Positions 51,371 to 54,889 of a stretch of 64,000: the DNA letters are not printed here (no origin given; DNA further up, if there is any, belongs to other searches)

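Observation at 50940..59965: Duplicated LuxR regulator module sharing a ~200 bp divergent promoter repeat; one copy deleted and frameshifted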

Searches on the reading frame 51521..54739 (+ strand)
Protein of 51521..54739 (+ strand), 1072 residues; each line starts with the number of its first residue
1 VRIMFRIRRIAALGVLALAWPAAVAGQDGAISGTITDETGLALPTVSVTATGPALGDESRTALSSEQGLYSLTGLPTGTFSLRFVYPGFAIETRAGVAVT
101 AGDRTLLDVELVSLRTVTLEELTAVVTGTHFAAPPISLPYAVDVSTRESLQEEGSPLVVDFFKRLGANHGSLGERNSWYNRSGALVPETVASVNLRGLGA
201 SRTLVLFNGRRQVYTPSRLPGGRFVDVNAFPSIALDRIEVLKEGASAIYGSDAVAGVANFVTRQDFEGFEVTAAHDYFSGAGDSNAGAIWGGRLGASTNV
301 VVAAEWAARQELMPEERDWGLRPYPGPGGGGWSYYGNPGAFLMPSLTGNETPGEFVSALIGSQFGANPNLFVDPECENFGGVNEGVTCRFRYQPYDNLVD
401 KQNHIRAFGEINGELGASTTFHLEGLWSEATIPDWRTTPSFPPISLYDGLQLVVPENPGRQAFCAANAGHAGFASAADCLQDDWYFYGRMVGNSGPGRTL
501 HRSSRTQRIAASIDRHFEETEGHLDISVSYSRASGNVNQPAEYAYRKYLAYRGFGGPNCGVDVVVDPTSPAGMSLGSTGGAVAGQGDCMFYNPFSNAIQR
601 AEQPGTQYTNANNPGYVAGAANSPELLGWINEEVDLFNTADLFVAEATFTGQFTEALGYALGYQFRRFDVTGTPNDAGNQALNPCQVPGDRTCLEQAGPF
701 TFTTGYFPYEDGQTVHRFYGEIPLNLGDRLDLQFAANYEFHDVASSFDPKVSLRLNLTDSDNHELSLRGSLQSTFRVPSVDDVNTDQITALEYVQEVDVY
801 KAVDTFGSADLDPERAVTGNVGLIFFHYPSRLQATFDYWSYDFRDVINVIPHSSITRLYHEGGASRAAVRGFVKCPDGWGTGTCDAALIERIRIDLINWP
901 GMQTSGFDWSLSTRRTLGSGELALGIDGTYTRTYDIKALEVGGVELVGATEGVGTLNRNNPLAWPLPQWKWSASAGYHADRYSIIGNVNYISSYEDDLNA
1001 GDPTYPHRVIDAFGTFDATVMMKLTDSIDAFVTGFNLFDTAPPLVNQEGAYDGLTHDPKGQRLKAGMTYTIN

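Call 4: search_protein_families(library=pfam, proteins=[window:51521-54739:+], max_evalue=0.01)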
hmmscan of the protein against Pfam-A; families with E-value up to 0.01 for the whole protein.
window:51521-54739:+ (1072 aa): 3 families
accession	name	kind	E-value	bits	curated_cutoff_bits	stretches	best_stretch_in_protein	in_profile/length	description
PF13620.12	CarboxypepD_reg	-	4.6e-15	56.2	32.3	1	31-111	2-81/82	Carboxypeptidase regulatory-like domain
PF07715.20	Plug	-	1.8e-14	54.6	23.9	1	138-257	5-107/107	TonB-dependent Receptor Plug Domain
PF13715.12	CarbopepD_reg_2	-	0.00011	22.5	32.2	1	31-94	1-60/88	CarboxypepD_reg-like domain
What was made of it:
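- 51521..54739 (+): TonB-dependent receptor, divergent from the truncated copy. CarboxypepD_reg + Plug domains (call 4).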

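Call 63: search_protein_families(library=ncbifam, proteins=[window:51521-54739:+], max_evalue=0.001)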
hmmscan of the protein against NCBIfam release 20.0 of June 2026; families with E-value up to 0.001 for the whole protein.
window:51521-54739:+ (1072 aa): 19 families
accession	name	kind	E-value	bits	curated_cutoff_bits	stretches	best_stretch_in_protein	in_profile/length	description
NF010010.0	PRK13483.1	equivalog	3.4e-16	58.4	927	1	192-267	90-167/660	ligand-gated channel protein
NF010011.0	PRK13484.1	equivalog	2.7e-15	55.7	1197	1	192-263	87-159/682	IreA family TonB-dependent siderophore receptor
TIGR01786.1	TonB-hemlactrns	subfamily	1.4e-13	50.1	323.75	2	192-263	63-134/719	TonB-dependent hemoglobin/transferrin/lactoferrin family receptor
NF010012.0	PRK13486.1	equivalog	3.2e-13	48.9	924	1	193-267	86-162/696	TonB-dependent receptor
TIGR01785.1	TonB-hemin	subfamily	5.8e-13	48.1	316.85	1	123-263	3-129/677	TonB-dependent heme/hemoglobin receptor family protein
NF050067.1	TonBEntbctnRecCfrA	equivalog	2.4e-12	46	1200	1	193-291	87-185/698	TonB-dependent ferric enterobactin receptor CfrA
NF010048.1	PRK13524.1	subfamily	7.9e-12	44.4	493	1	193-272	101-185/744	FepA family TonB-dependent siderophore receptor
NF007926.1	PRK10641.1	equivalog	9.7e-12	44.2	836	1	121-306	27-194/617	TonB-dependent vitamin B12 receptor BtuB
NF010038.0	PRK13513.1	equivalog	8.8e-11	41.1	942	1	192-292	92-193/659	ligand-gated channel protein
NF007478.2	PRK10064.1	equivalog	5.6e-10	38.1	745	1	192-269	88-164/663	catecholate siderophore receptor CirA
TIGR01779.1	TonB-B12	equivalog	7.1e-10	38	599.7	1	189-303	85-193/614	TonB-dependent vitamin B12 receptor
TIGR01782.1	TonB-Xanth-Caul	subfamily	9.1e-10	37.4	310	1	191-267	63-138/868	TonB-dependent receptor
NF053590.1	TonB_dep_TOL0244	equivalog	1.6e-08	33.7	645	1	200-308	80-183/604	TOL_0244 family TonB-dependent receptor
NF010051.0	PRK13528.1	subfamily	1.6e-08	33.3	583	1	193-267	97-176/727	FepA family TonB-dependent siderophore receptor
TIGR04056.1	OMP_RagA_SusC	subfamily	5e-06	25.1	368.25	1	31-257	3-198/981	SusC/RagA family TonB-linked outer membrane protein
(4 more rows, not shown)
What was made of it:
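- On SusC/RagA TonB-linked outer-membrane proteins (for the + strand gene at 51521): 25.1 bits against a cut-off of 368 (call 63).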
